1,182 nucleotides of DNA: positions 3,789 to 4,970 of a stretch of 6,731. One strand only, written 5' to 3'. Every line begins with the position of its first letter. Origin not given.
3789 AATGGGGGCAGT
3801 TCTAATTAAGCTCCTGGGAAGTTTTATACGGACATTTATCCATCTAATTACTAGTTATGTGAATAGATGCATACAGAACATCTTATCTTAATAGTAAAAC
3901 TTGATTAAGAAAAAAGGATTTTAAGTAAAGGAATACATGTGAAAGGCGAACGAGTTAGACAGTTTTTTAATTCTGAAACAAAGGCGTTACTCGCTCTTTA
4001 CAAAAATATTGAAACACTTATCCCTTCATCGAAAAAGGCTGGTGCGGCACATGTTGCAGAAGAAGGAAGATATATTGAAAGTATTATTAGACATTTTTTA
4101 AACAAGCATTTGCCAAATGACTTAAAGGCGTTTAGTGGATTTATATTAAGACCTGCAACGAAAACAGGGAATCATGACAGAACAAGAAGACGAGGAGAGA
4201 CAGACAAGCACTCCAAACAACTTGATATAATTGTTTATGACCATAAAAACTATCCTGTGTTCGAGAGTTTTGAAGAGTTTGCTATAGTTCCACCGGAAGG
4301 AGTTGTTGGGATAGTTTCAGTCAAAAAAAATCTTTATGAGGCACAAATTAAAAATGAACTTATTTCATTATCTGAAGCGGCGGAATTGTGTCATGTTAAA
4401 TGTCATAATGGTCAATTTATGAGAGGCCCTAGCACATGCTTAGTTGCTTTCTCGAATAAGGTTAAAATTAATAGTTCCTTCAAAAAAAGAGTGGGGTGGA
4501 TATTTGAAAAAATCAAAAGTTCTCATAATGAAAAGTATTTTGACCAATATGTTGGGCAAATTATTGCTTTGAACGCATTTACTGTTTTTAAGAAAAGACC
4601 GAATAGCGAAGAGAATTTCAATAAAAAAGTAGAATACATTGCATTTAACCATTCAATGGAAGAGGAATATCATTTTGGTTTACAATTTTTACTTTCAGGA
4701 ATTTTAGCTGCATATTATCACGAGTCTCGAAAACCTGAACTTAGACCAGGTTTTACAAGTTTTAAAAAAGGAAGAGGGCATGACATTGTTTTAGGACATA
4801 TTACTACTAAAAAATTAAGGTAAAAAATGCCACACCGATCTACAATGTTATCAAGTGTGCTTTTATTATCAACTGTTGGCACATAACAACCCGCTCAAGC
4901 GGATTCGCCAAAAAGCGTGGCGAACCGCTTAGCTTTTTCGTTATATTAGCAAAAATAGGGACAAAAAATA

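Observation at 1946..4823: AT-rich three-gene cassette (TIR-like protein, RHG mini-protein, PD-(D/E)xK-like protein) inserted between C1-metabolism genes: candidate undescribed TIR-based defence system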

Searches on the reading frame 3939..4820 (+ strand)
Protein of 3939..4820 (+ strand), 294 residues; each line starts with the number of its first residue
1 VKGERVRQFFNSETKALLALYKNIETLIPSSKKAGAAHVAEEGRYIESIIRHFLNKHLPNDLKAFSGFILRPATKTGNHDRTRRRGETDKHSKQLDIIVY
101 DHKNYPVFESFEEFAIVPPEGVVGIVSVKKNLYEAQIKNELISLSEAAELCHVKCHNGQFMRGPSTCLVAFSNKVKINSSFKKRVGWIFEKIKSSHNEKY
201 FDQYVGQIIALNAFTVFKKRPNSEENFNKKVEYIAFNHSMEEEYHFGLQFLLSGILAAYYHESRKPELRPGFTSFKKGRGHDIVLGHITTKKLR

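Call 3: search_protein_families(library=pfam, proteins=[window:3939-4820:+], max_evalue=1)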
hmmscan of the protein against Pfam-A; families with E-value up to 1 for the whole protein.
window:3939-4820:+ (294 aa): 1 family
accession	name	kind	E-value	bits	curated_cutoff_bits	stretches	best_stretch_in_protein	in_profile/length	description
PF20247.3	DUF6602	-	1.7e-17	63.7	27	1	33-146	4-100/104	Domain of unknown function (DUF6602)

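Call 4: search_protein_families(library=padloc, proteins=[window:3939-4820:+], max_evalue=1)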
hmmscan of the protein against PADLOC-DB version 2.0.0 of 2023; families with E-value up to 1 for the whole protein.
window:3939-4820:+ (294 aa): 3 families
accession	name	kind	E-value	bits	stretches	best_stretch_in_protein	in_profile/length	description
PDLC01495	PD_DExK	-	5.1e-19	66.2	2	89-146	62-119/123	"CAS-I,CAS-II,CAS-III,CAS-IV,CAS-V,CAS-VI; associated"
PDLC00745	Effector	-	8.8e-09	33.4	1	32-138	25-116/244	Endonuclease (NucC)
PDLC01051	NucC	-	3.8e-06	24.8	1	89-143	71-126/243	NucC nuclease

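Call 6: search_protein_families(library=ncbifam, proteins=[window:3939-4820:+], max_evalue=0.1)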
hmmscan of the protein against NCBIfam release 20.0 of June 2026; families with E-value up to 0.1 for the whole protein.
window:3939-4820:+ (294 aa): 0 families

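Call 7: search_protein_families(library=phrogs, proteins=[window:3939-4820:+], max_evalue=0.1)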
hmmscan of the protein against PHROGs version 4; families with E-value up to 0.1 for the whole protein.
window:3939-4820:+ (294 aa): 0 families

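Call 9: find_homologous_proteins(query=window:3939-4820:+)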
Query window:3939-4820:+ (294 aa): 389 proteins with E <= 0.001 among 2628 candidates; the best 120 are listed.
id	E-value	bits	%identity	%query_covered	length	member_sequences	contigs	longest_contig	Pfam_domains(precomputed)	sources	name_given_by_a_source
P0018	3.0e-194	662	100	100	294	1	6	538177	PF20247.4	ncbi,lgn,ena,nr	ncbi:MAG: hypothetical protein KAS46_07115 [Candidatus Aureabacteria bacterium]|nr:hypothetical prot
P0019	4.3e-153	527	80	100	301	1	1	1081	PF20247.4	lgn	-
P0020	1.7e-146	505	75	100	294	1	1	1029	PF20247.4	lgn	-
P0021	3.0e-145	501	74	100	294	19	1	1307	PF20247.4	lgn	-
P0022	1.1e-144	499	74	100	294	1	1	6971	PF20247.4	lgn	-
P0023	3.3e-144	497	75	100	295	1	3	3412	PF20247.4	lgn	-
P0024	3.8e-144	497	76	100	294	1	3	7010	PF20247.4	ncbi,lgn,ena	-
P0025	4.0e-144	497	75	100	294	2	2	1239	PF20247.4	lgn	-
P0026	4.1e-143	494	74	100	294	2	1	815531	PF20247.4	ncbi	ncbi:DUF6602 domain-containing protein [Aquirufa nivalisilvae]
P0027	4.8e-143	494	74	100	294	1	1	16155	PF20247.4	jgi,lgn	jgi:hypothetical protein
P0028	2.0e-142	492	73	100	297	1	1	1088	PF20247.4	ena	-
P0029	9.4e-142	489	73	100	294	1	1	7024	PF20247.4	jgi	jgi:hypothetical protein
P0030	2.9e-141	488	72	100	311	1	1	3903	PF20247.4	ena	-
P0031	1.8e-140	485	73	100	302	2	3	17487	PF20247.4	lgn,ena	-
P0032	4.2e-140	484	73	100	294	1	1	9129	PF20247.4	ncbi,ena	-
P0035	3.0e-139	481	71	100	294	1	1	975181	PF20247.4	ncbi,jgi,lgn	jgi:hypothetical protein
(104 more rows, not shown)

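Call 14: find_encoding_contigs(protein=P0026, flank=8000, max_places=2)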
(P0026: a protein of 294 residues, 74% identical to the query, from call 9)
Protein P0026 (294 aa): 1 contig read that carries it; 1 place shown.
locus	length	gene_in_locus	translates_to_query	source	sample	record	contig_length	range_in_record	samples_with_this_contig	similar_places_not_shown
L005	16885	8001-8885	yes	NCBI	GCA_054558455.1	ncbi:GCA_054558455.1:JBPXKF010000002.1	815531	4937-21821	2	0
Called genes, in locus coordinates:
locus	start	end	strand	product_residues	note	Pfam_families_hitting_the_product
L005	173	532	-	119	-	PF05635:23S_rRNA_IVP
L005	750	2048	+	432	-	PF02646:RmuC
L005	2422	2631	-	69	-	-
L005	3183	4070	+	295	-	-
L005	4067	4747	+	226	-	PF13476:AAA_23 (weak), PF00005:ABC_tran, PF13304:AAA_21 (faint)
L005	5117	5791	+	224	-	-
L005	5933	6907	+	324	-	PF14072:DndB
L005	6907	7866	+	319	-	-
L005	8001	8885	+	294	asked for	PF20247:DUF6602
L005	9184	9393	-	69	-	PF03831:YjdM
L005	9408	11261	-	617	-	PF04055:Radical_SAM (faint), PF08497:Radical_SAM_N, PF11842:DUF3362 (weak)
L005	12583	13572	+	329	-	PF00535:Glycos_transf_2, PF13641:Glyco_tranf_2_3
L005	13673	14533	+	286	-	PF28008:EboA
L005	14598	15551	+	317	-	PF01026:TatD_DNase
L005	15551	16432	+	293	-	PF01040:UbiA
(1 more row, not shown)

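Call 15: find_encoding_contigs(protein=P0035, flank=8000, max_places=2)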
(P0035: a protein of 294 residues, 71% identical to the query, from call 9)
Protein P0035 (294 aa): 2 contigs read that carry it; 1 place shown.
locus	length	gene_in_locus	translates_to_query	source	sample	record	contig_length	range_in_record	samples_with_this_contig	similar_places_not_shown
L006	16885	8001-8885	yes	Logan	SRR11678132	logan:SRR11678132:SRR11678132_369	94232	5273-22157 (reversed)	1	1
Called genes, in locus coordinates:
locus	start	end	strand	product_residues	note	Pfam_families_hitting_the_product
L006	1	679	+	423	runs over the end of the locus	PF00083:Sugar_tr, PF07690:MFS_1, PF13347:MFS_2 (weak), PF07690:MFS_1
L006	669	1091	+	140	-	PF00072:Response_reg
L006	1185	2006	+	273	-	PF07452:CHRD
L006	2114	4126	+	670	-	PF00122:E1-E2_ATPase, PF00702:Hydrolase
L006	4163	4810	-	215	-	PF01966:HD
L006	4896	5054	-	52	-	-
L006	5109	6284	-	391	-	PF04041:Glyco_hydro_130, PF04616:Glyco_hydro_43 (faint), PF22847:Glyco_hydro_43_rel (faint)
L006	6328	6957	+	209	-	PF10294:Methyltransf_16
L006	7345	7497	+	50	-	-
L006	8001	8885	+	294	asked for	PF20247:DUF6602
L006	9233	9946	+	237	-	PF11185:DUF2971 (weak)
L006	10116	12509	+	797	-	PF02463:SMC_N, PF13166:AAA_13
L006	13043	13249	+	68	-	-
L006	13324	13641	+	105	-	PF00085:Thioredoxin, PF00578:AhpC-TSA, PF13098:Thioredoxin_2, PF13728:TraF, PF13905:Thioredoxin_8 (weak)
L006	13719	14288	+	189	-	PF05899:Cupin_3 (weak), PF02311:AraC_binding (weak), PF07883:Cupin_2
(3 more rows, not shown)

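Call 17: find_related_loci(query=A1, collection=genome_contigs, flank=8000)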
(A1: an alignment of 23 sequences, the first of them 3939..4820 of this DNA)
Query A1 (294 aa) in genome_contigs; peptide patterns used: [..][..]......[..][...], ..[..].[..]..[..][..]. (x = any residue, [..] = any of these).
204 stretches matched a pattern; 120 encode a relative of the query (tblastn E <= 1e-3); the best 80 are kept; 80 distinct loci.
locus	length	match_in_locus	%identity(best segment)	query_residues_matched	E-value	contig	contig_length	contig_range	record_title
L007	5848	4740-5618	60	2-294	6e-122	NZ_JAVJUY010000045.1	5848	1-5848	MAG: Fulvivirga sp. isolate C1-SOL-13 k141_19257, whole genome shotgun sequence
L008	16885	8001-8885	59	2-294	5e-121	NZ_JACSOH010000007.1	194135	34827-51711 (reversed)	Cytophaga sp. FL35 Ga0137942_1007, whole genome shotgun sequence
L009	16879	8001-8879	58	2-294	2e-114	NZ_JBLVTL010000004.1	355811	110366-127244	Christiangramia aquimixticola strain HJM-19 NODE_4_length_355811_cov_142.278119, whole genome shotgun sequence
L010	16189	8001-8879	62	2-294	1e-122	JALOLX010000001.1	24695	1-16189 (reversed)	MAG: Flavobacteriales bacterium isolate Prado036 scaffold_2512, whole genome shotgun sequence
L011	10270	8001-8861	47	3-294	7e-86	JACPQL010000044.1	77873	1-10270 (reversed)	MAG: Chloroflexi bacterium isolate NC_groundwater_652_Ag_B-0.1um_64_166 B_1_S1_Biohub_coassembly_k141_5292495, whole gen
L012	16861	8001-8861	47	1-294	6e-83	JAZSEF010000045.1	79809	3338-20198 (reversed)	MAG: Roseburia sp. isolate T1900044591_TS20190057.MAGScoT_cleanbin_000030 SGB_636_k141_1180974, whole genome shotgun seq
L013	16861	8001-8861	47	1-294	6e-83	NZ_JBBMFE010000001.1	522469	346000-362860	Laedolimicola intestinihominis strain CLA-AA-H132 CLAAAH132_contig_1_length_522469, whole genome shotgun sequence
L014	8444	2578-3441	47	1-294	4e-83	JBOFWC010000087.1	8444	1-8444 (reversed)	MAG: Proteocatella sp. isolate WFFMC_MAG_562 k139_2487_flag=0_multi=5.4813_len=8444, whole genome shotgun sequence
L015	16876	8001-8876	46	1-294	3e-82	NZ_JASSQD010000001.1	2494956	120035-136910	Marinobacter albus strain M216 NODE_1_length_2494956_cov_172.315194, whole genome shotgun sequence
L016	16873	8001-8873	44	1-294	8e-82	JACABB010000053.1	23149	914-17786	MAG: Bacteroidales bacterium isolate Cfx3-06 MAG06_53, whole genome shotgun sequence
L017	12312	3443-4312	45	1-294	6e-82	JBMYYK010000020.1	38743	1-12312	MAG: Flavobacteriaceae bacterium isolate ME_XS_2208_bin_39 ME_XS_2208_bin_39_19, whole genome shotgun sequence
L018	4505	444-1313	46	1-294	1e-81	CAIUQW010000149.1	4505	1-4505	MAG: uncultured Chlorobiales bacterium isolate LaPlata-15m-a_bin-602 genome assembly, contig: bin-602:149/457, whole gen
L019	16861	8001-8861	45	1-294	2e-81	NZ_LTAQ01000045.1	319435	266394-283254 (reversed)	Bacillus gaemokensis strain KCTC 13318 scaffold5.1, whole genome shotgun sequence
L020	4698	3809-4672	47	1-294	1e-81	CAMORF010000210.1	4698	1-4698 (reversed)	MAG: uncultured Clostridia bacterium isolate SRR873606_bin.72_metaWRAP_v1.3_MAG genome assembly, contig: NODE_57731_leng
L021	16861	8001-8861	45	1-294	4e-81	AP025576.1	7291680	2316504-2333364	Lachnospiraceae bacterium CE91-St56 DNA, complete genome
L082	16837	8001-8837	36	1-292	9e-62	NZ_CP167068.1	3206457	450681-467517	Hominifimenecus sp. rT4P-3 chromosome, complete genome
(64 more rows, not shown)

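Call 22: search_protein_families(library=padloc, proteins=[L082:8001-8837:+], max_evalue=0.001)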
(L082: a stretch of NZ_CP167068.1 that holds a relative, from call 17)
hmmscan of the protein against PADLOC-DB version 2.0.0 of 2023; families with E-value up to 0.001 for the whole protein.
L082:8001-8837:+ (279 aa): 3 families
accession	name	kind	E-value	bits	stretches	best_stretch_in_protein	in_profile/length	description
PDLC01495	PD_DExK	-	5.5e-18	62.8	2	88-144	62-118/123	"CAS-I,CAS-II,CAS-III,CAS-IV,CAS-V,CAS-VI; associated"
PDLC00745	Effector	-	1e-08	33.2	1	32-133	25-112/244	Endonuclease (NucC)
PDLC01051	NucC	-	3.3e-07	28.3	1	14-129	11-112/243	NucC nuclease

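Call 43: search_dna_similar(query=window:3939-4820:+, collection=phages, mode=protein, max_rows=15)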
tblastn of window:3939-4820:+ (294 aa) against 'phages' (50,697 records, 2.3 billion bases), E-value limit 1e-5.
No match.

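Call 44: search_dna_similar(query=window:3939-4820:+, collection=plasmids, mode=protein, max_rows=15)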
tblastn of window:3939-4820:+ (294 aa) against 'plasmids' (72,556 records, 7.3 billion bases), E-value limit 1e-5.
Records with a match: 10; places in all: 10; records where one place covers at least 80% of the query: 1.
Best place of each record, by identity: <60% 10.
By first word of the organism name: Vibrio 3; Rhizobium 2; Lysinibacillus 1; Nostoc 1; Bacillus 1; Pusillibacter 1; Klebsiella 1.
By predicted mobility (MOB-suite, as given by PLSDB): non-mobilizable 7; conjugative 3.
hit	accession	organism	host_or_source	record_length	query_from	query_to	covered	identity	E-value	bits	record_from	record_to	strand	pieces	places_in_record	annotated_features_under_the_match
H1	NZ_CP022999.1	Rhizobium sp. 11515TR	Cell culture,agricultural soil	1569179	1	294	100%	42.8%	2e-65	229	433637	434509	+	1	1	none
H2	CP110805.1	Lysinibacillus sp. MHQ-1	pure culture,river water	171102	8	151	49%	33.8%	8e-10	67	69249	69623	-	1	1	hypothetical protein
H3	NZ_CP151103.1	Nostoc sp. UHCC 0302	isolated culture,lake sediment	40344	8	151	49%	32.4%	5e-11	71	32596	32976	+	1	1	hypothetical protein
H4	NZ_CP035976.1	Bacillus mycoides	cell culture,soil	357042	35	163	44%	33.8%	1e-9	66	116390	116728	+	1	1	DUF6602 domain-containing protein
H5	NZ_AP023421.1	Pusillibacter faecalis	Homo sapiens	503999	21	150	44%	32.3%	1e-7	60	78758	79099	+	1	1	DUF6602 domain-containing protein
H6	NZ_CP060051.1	Klebsiella pneumoniae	Homo sapiens,rectal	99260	2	152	51%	27.2%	5e-6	55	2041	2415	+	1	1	DUF6602 domain-containing protein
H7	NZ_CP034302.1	Vibrio parahaemolyticus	Penaeus vannamei,AHPND infected ...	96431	6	146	48%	28.4%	6e-6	55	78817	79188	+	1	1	DUF6602 domain-containing protein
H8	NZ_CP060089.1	Vibrio parahaemolyticus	Penaeus vannamei,whole ...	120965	6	146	48%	28.4%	6e-6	55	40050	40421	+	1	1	DUF6602 domain-containing protein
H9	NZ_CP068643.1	Vibrio parahaemolyticus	Penaeus vannamei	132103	6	146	48%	28.4%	6e-6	55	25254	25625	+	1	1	DUF6602 domain-containing protein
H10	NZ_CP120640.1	Rhizobium sp. 32-5/1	Vicia cracca,cell cilture,root nodule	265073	37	145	37%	30.9%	5e-6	56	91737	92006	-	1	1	DUF6602 domain-containing protein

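Call 45: get_annotated_region(hit=H7, flank=4000)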
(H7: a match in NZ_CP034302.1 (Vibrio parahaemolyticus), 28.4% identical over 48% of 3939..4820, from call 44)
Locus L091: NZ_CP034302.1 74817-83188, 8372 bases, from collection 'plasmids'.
description: Vibrio parahaemolyticus strain 20160303005-1 plasmid pVPSD2016-3, complete sequence
organism: Vibrio parahaemolyticus (NCBI taxid 670)
taxonomy: Bacteria; Pseudomonadota; Gammaproteobacteria; Vibrionales; Vibrionaceae; Vibrio; Vibrio parahaemolyticus
host: -; source: Penaeus vannamei,AHPND infected Litopenaeus vannamei; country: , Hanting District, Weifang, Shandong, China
typing (MOB-suite, as given by PLSDB): non-mobilizable; mating-pair formation MPF_F
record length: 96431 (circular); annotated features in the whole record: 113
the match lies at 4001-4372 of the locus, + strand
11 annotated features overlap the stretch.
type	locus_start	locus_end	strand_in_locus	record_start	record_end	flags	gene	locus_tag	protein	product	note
CDS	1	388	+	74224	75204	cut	-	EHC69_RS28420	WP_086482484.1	hypothetical protein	-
CDS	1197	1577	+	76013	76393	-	-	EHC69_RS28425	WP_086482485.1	hypothetical protein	-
CDS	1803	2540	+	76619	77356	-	-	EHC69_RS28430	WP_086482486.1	hypothetical protein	-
CDS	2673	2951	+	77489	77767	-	-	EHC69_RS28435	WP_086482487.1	hypothetical protein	-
CDS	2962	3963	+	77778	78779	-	yejK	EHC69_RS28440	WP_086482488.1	nucleoid-associated protein YejK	-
CDS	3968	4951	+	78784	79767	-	-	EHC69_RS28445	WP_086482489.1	DUF6602 domain-containing protein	-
CDS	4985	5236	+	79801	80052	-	-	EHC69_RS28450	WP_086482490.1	hypothetical protein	-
CDS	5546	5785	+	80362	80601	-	-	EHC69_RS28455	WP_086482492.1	helix-turn-helix domain-containing protein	-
CDS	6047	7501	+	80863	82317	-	-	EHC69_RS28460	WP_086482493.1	SIR2 family protein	-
CDS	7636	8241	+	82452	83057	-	-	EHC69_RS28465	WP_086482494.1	TIR domain-containing protein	-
CDS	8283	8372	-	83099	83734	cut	-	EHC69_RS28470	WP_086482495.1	recombinase family protein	GO:0006310 - DNA recombination [Evidence IEA]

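Call 62: predict_structure(alignment_id=A3)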
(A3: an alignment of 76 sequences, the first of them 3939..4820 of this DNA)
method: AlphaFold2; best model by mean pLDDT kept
length: 294 residues; sequences in the alignment: 76
mean_pLDDT: 93.2   pTM: 0.91
mean pLDDT of the five models: 93.2, 92.9, 92.9, 92.7, 92.1
residues with pLDDT >= 90: 238; 70-90: 53; 50-70: 3; < 50: 0
segments of 3 or more residues with pLDDT < 50: none
pLDDT, mean of each block of 10 residues (from residue 1): 90 95 83 76 91 97 98 90 93 97 96 95 97 94 97 90 96 92 97 92 96 96 90 97 96 97 92 89 96 85
secondary structure, 60 per line:
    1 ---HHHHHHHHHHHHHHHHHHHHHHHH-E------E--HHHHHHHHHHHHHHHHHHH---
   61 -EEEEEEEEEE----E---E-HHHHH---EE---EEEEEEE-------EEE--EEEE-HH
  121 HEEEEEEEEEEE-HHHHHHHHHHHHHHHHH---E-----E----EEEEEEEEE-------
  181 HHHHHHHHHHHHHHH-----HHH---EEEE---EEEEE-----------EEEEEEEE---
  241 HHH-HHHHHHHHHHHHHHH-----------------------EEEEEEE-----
elements in order: H4-27 H39-57 E62-71 H82-86 E95-101 E109-111 E114-117 E122-132 H134-150 E165-173 H181-195 E207-210 E214-218 E230-237 H245-259 E283-289

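Call 65: fold_search(model_id=the predicted structure, library=pdb)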
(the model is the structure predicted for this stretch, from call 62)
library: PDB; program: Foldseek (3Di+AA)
matches with E <= 10: 264; with E <= 0.001: 14
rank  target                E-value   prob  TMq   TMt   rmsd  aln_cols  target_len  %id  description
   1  6uxf                  2.8e-13  1.00  0.57  0.68   4.7       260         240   15  Structure of V. metoecus NucC, hexamer form (released 2019-12-25)
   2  6p7p_B                8.8e-13  1.00  0.53  0.64   6.0       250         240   15  Structure of E. coli MS115-1 NucC, cAAA-bound form (released 2019-12-25)
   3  6p7p_C                9.4e-13  1.00  0.57  0.68   5.1       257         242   15  Structure of E. coli MS115-1 NucC, cAAA-bound form (released 2019-12-25)
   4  6p7p_A                1.1e-12  1.00  0.55  0.66   5.6       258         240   15  Structure of E. coli MS115-1 NucC, cAAA-bound form (released 2019-12-25)
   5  6q1h_A                1.6e-12  1.00  0.59  0.71   4.8       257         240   13  Structure of P. aeruginosa ATCC27853 NucC, cAAA-bound form (released 2019-12-25)
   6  6q1h_G                1.6e-12  1.00  0.59  0.71   7.5       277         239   13  Structure of P. aeruginosa ATCC27853 NucC, cAAA-bound form (released 2019-12-25)
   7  6uxg_A                5.8e-12  1.00  0.48  0.60   4.4       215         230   16  Structure of V. metoecus NucC, trimer form (released 2019-12-25)
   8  7zgw_B                1.5e-11  1.00  0.57  0.68   5.1       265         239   14  Serratia NucC apo form (released 2022-10-26)
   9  7zgw_C                3.4e-11  1.00  0.56  0.73   4.4       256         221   13  Serratia NucC apo form (released 2022-10-26)
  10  7zgv_A                3.9e-11  1.00  0.57  0.66   4.8       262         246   13  Serratia NucC bound to cA3 (released 2022-10-26)
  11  7zgw_F                4.4e-11  1.00  0.51  0.64   6.8       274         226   14  Serratia NucC apo form (released 2022-10-26)
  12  7zgw_A                4.9e-11  1.00  0.56  0.68   6.5       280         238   14  Serratia NucC apo form (released 2022-10-26)
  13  6p7o                  6.3e-11  1.00  0.45  0.57   7.0       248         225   15  Structure of E. coli MS115-1 NucC, Apo form (released 2019-12-25)
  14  7zgw_D                8.0e-11  1.00  0.56  0.72   4.5       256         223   13  Serratia NucC apo form (released 2022-10-26)
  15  6eg7_B                4.3e-03  0.82  0.32  0.34  13.7       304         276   13  BbvCI B2 dimer with I3C clusters (released 2018-11-14)
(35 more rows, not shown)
